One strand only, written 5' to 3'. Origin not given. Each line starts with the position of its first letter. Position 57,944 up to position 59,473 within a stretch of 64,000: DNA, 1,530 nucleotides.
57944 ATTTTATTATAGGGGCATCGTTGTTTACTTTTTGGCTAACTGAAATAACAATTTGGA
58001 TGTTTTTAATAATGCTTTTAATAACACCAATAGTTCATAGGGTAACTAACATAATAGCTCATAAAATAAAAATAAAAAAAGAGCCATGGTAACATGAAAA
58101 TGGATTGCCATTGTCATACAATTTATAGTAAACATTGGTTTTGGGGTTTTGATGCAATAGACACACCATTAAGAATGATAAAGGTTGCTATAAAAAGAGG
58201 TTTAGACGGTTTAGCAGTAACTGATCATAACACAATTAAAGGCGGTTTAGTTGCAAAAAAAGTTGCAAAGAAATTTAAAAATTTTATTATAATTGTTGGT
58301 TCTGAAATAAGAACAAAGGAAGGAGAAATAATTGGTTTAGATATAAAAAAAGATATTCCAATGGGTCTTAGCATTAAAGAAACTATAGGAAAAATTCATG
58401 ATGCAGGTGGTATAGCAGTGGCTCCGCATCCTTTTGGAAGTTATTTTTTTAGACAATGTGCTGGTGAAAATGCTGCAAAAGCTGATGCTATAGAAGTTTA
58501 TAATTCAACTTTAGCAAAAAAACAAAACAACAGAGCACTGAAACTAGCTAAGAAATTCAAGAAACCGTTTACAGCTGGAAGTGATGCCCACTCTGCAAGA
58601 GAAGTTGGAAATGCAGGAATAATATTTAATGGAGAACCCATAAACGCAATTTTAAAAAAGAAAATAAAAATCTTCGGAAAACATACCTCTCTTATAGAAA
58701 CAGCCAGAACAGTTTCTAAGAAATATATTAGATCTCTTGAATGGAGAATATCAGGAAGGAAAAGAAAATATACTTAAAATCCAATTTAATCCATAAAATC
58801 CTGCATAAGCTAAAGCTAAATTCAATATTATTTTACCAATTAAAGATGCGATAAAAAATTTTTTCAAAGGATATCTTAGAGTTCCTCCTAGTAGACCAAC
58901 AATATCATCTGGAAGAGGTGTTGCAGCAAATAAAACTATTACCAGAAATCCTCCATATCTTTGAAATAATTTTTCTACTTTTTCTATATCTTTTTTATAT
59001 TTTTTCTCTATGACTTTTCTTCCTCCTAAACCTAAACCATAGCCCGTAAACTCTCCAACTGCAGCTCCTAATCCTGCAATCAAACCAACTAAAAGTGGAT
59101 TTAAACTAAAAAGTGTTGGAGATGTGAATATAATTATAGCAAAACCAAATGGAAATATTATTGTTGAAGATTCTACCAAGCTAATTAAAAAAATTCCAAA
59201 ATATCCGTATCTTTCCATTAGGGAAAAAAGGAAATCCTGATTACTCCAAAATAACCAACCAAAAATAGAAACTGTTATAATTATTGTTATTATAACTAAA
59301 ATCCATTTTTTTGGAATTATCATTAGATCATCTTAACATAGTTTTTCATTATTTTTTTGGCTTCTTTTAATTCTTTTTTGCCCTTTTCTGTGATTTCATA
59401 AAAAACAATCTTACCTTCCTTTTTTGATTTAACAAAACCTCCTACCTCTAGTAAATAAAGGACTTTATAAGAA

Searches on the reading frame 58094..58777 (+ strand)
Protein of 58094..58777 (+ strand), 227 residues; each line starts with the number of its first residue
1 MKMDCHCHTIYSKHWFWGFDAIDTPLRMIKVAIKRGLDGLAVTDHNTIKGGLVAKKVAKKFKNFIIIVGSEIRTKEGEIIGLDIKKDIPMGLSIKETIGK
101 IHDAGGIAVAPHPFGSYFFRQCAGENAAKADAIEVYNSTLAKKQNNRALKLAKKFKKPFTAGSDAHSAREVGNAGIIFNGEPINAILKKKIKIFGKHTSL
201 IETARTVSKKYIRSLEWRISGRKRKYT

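Call 74: search_protein_families(library=pfam, proteins=[window:58094-58777:+])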
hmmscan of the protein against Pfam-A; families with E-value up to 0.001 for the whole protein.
window:58094-58777:+ (227 aa): 2 families
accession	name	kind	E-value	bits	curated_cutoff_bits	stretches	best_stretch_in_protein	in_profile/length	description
PF13263.12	PHP_C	-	1.9e-13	50.2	21.3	1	144-184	3-42/56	PHP-associated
PF02811.25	PHP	-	3.7e-07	31.1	26.4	1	4-76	1-67/164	PHP domain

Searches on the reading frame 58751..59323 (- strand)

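Call 74: search_protein_families(library=pfam, proteins=[window:58751-59323:-])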
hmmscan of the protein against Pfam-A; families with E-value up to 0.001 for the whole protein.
window:58751-59323:- (190 aa): 1 family
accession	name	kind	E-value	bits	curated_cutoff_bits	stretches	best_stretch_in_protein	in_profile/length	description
PF09335.16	VTT_dom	-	1e-17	65.1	33.9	1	71-175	13-121/123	VTT domain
